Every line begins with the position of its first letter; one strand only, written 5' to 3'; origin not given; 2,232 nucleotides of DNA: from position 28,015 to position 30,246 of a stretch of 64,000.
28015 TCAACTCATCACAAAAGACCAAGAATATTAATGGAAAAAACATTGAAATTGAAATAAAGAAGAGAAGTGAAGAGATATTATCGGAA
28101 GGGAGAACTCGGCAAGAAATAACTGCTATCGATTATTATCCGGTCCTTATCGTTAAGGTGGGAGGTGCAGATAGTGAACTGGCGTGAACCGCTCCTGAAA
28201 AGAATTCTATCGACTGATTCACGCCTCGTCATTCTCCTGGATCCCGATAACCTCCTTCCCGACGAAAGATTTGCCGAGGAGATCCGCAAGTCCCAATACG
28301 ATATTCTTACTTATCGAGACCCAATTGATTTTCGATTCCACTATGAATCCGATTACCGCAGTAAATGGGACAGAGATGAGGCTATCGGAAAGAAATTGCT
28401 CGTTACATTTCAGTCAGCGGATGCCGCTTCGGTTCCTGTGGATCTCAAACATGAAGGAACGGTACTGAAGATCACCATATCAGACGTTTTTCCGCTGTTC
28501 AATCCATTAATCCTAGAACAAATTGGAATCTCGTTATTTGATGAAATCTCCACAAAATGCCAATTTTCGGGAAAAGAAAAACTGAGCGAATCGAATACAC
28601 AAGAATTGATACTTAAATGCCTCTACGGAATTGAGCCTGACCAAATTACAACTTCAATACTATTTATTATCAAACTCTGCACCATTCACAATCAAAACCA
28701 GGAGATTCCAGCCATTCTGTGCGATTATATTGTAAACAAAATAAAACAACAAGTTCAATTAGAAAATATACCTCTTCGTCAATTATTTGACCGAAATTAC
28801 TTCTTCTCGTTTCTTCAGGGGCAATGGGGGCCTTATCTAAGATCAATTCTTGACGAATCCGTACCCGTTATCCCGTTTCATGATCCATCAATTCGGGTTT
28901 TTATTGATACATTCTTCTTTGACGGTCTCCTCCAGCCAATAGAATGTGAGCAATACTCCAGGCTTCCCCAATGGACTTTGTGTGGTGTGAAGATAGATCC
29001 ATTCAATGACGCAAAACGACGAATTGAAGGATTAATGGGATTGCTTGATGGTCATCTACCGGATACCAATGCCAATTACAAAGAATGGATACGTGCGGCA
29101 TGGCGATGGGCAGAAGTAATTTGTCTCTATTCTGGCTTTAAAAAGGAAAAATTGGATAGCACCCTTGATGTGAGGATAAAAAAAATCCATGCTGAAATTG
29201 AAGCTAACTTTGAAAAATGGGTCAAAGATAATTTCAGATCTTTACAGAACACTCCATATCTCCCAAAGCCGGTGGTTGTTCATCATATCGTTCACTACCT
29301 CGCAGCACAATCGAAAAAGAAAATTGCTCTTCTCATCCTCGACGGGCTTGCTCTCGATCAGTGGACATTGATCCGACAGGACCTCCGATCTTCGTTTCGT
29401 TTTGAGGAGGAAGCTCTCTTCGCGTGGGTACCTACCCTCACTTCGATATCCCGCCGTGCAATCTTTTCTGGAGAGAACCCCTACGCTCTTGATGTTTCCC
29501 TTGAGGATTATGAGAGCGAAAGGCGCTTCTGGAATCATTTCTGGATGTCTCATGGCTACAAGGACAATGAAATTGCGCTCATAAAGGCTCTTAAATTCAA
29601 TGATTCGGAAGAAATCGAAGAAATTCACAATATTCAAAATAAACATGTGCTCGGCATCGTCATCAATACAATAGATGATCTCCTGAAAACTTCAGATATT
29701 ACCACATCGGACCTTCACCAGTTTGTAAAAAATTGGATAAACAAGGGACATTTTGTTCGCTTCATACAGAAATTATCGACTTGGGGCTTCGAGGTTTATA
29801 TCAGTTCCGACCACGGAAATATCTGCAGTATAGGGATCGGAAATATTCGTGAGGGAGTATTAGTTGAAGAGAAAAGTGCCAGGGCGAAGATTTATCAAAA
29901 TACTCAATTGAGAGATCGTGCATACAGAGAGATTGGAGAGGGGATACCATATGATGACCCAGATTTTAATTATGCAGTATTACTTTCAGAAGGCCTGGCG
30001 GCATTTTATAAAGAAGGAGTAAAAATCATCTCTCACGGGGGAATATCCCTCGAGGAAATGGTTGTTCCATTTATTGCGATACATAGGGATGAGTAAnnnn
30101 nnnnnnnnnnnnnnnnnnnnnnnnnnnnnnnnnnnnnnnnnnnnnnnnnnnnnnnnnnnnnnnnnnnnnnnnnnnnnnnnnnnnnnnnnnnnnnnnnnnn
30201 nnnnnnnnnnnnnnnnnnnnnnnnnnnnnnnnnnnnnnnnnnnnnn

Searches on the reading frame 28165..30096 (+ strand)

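Call 8: search_protein_families(library=pfam, proteins=[window:28165-30096:+], max_evalue=0.01)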
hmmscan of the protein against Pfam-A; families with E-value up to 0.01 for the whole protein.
window:28165-30096:+ (643 aa): 1 family
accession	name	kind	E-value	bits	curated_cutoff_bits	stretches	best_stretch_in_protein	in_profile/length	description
PF08665.17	PglZ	-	2.7e-20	73.5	25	1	385-553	1-173/179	PglZ domain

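Call 64: search_protein_families(library=padloc, proteins=[window:28165-30096:+], max_evalue=0.001)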
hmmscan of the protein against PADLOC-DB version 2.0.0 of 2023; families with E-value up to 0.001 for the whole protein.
window:28165-30096:+ (643 aa): 6 families
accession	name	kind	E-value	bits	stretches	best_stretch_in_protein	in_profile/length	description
PDLC02558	PglZ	-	1.1e-171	570.4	1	4-642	2-664/666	PglZ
PDLC02556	PglZ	-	3.2e-147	489.9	1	11-642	7-640/641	PglZ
PDLC02555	PglZ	-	1.6e-32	110.9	1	5-639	4-611/613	PglZ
PDLC02565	PglZ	-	8.1e-09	32.3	1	382-639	479-732/910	PglZ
PDLC02566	PglZ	-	1e-06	25.3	1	339-642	395-680/774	PglZ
PDLC02561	PglZ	-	0.00095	15.4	0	609-641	687-717/840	PglZ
